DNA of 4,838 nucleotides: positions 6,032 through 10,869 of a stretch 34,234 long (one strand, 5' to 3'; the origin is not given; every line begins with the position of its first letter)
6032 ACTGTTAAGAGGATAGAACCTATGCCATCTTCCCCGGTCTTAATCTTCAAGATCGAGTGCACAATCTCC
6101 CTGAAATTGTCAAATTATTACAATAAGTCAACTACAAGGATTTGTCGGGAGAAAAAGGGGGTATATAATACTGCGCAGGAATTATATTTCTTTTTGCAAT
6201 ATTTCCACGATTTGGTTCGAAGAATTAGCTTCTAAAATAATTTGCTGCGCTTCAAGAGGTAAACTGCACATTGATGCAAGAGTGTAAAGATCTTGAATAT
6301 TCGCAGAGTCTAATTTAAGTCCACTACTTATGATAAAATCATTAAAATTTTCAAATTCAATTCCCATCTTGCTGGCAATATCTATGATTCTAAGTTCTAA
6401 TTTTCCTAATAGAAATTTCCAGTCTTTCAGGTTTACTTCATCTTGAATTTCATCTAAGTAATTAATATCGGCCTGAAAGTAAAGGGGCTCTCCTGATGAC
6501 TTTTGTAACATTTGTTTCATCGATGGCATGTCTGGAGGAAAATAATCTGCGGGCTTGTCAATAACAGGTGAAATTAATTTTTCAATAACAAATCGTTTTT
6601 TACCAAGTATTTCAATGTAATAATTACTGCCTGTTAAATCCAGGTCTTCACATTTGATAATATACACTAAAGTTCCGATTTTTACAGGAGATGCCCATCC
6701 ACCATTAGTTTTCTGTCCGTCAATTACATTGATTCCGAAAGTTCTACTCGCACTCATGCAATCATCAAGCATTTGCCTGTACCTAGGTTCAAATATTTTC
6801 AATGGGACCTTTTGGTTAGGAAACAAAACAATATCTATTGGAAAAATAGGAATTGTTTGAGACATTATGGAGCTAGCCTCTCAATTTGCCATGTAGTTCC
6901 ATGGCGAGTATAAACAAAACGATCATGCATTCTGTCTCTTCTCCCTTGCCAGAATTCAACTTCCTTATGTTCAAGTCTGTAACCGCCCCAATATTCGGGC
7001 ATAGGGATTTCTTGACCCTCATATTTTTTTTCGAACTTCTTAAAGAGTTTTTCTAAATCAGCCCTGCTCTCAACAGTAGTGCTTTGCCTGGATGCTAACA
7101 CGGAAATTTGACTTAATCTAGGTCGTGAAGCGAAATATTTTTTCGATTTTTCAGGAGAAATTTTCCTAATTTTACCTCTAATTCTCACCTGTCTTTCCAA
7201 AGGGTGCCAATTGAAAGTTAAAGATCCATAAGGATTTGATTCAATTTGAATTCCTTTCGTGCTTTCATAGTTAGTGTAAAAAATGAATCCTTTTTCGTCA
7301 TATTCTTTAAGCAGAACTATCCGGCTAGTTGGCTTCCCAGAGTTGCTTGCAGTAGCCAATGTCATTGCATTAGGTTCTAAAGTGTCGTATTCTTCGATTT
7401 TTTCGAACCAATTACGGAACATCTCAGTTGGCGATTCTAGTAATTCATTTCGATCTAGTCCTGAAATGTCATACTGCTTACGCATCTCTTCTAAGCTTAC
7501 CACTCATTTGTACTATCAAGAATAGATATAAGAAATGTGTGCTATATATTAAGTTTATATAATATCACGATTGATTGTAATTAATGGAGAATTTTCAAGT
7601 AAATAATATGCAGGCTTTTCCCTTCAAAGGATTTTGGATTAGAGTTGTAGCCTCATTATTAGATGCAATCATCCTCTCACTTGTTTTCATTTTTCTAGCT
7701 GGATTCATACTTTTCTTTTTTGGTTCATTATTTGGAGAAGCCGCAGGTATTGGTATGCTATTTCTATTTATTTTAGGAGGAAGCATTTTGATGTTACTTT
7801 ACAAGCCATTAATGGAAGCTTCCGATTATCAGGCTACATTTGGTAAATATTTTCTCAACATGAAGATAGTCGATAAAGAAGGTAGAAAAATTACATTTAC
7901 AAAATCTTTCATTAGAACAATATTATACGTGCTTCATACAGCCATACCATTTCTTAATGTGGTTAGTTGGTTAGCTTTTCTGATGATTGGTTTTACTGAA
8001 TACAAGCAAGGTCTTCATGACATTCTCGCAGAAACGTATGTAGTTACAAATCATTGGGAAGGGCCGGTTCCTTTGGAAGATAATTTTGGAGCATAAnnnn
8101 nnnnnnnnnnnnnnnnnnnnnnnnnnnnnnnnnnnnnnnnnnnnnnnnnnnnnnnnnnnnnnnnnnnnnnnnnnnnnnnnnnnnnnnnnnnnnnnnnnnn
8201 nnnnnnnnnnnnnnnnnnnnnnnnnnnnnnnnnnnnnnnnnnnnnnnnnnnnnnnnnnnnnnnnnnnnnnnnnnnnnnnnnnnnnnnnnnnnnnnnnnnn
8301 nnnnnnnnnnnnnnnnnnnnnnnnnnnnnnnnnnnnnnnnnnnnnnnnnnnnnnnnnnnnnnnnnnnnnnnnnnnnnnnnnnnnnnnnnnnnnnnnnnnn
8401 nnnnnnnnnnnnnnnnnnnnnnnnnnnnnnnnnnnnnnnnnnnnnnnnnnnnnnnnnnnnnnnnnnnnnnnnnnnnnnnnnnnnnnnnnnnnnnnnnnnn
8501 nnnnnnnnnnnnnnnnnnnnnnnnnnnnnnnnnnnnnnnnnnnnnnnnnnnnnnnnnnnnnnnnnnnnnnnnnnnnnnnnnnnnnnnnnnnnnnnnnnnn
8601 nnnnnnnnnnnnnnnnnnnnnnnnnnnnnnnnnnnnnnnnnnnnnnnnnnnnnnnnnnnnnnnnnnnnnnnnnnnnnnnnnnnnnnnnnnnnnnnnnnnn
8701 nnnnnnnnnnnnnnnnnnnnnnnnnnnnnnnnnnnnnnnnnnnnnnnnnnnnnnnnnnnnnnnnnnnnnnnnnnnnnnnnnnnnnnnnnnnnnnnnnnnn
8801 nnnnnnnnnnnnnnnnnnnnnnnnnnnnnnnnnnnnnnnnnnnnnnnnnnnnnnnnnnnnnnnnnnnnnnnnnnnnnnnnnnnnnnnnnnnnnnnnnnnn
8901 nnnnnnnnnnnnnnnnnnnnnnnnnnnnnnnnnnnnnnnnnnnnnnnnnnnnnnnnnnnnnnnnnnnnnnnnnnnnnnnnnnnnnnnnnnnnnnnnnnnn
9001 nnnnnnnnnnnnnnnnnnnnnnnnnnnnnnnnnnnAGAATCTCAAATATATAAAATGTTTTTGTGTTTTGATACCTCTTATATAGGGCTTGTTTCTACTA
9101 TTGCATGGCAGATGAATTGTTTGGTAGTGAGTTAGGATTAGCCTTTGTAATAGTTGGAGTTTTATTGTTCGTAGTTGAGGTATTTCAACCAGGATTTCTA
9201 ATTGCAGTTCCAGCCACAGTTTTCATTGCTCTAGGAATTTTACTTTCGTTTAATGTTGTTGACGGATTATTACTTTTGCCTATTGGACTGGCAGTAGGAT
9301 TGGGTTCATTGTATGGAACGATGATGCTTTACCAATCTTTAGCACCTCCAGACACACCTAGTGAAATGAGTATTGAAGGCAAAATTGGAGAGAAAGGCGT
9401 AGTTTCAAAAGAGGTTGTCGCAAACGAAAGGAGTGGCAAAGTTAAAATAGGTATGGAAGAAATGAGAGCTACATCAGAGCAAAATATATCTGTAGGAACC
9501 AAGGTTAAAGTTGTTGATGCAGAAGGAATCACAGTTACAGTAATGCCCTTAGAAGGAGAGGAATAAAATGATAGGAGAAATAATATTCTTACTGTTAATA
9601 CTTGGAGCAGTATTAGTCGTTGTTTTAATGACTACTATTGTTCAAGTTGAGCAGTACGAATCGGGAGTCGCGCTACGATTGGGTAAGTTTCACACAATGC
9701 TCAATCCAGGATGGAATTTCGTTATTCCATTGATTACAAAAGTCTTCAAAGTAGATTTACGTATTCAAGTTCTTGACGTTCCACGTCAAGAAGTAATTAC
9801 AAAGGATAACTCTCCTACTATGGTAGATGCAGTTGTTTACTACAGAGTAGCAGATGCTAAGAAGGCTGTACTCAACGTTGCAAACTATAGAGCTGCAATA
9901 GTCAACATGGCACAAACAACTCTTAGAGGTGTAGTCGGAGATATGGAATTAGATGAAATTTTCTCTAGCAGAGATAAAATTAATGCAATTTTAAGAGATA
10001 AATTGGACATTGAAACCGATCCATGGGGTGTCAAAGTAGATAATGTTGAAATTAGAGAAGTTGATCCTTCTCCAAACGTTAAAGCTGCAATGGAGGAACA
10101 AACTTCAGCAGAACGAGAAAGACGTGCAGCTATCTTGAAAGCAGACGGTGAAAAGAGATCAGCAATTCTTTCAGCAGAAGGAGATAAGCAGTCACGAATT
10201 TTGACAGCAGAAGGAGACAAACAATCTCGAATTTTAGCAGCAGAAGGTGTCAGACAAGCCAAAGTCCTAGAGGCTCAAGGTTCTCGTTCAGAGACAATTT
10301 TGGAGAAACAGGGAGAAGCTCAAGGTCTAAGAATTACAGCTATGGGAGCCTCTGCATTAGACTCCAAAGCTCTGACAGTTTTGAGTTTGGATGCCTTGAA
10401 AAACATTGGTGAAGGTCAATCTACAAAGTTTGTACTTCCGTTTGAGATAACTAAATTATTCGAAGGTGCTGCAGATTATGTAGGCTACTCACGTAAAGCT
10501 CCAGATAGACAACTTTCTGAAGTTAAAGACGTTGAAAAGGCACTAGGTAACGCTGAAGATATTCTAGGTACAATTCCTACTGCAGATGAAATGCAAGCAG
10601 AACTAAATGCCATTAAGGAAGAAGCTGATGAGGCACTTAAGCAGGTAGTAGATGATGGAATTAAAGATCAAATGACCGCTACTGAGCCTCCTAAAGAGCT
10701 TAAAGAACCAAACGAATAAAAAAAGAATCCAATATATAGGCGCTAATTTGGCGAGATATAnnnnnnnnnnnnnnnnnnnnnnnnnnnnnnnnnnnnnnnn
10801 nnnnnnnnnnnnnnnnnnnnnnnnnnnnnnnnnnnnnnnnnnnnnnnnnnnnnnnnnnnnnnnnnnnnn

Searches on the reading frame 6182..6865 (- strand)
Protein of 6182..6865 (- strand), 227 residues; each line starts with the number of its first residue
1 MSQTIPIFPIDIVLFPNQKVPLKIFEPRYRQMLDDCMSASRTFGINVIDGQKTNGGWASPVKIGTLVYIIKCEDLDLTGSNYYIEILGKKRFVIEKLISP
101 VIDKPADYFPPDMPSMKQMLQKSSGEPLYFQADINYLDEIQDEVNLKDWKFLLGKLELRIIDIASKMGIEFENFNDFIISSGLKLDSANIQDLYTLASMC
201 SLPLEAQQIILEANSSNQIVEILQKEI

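Call 10: search_protein_families(library=pfam, proteins=[window:6182-6865:-], max_evalue=0.001)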
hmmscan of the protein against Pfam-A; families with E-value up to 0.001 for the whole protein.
window:6182-6865:- (227 aa): 1 family
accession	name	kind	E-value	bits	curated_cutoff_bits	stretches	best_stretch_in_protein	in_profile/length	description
PF02190.22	LON_substr_bdg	-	2.9e-18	66.9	28.7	1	4-216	1-187/200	ATP-dependent protease La (LON) substrate-binding domain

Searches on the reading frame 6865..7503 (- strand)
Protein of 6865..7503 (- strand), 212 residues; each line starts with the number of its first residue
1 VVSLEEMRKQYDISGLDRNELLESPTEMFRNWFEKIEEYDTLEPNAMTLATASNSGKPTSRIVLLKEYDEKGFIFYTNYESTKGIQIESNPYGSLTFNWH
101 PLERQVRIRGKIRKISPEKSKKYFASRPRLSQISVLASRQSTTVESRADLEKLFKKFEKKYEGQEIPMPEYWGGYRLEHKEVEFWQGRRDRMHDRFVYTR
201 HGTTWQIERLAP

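Call 10: search_protein_families(library=pfam, proteins=[window:6865-7503:-], max_evalue=0.001)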
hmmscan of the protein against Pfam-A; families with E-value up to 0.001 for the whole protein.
window:6865-7503:- (212 aa): 3 families
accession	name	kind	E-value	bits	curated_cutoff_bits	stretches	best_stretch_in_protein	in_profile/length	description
PF01243.27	PNPOx_N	-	2.1e-21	76.9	28.1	1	43-148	11-107/120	Pyridoxamine 5'-phosphate oxidase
PF10590.14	PNP_phzG_C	-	2.6e-19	69.3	27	1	172-212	1-42/42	Pyridoxine 5'-phosphate oxidase C-terminal dimerisation region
PF12766.13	Pyridox_oxase_2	-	3.2e-05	24.9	26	1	40-114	17-98/100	Pyridoxamine 5'-phosphate oxidase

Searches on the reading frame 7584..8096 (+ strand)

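Call 10: search_protein_families(library=pfam, proteins=[window:7584-8096:+], max_evalue=0.001)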
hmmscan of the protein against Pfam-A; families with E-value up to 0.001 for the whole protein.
window:7584-8096:+ (170 aa): 1 family
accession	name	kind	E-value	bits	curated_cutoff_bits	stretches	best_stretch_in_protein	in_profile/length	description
PF06271.18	RDD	-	4.9e-24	85.6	24.1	1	16-149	3-136/137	RDD family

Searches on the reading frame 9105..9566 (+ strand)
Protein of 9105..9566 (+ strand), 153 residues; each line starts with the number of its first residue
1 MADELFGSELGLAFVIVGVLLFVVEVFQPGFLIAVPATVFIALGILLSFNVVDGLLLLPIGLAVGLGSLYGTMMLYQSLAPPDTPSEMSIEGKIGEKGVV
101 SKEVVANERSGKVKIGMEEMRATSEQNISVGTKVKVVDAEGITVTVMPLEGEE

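Call 10: search_protein_families(library=pfam, proteins=[window:9105-9566:+], max_evalue=0.001)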
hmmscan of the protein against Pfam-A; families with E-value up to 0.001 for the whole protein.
window:9105-9566:+ (153 aa): 1 family
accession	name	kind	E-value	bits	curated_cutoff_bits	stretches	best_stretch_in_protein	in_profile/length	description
PF01957.25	NfeD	-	6.1e-10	39.6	29.1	1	91-148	2-57/57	NfeD-like C-terminal, partner-binding domain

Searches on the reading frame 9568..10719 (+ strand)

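Call 10: search_protein_families(library=pfam, proteins=[window:9568-10719:+], max_evalue=0.001)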
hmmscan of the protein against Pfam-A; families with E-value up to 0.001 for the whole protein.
window:9568-10719:+ (383 aa): 1 family
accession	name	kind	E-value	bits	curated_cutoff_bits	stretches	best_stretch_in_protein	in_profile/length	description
PF01145.31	Band_7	-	5.2e-45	154.1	23.6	1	26-196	2-176/176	SPFH domain / Band 7 family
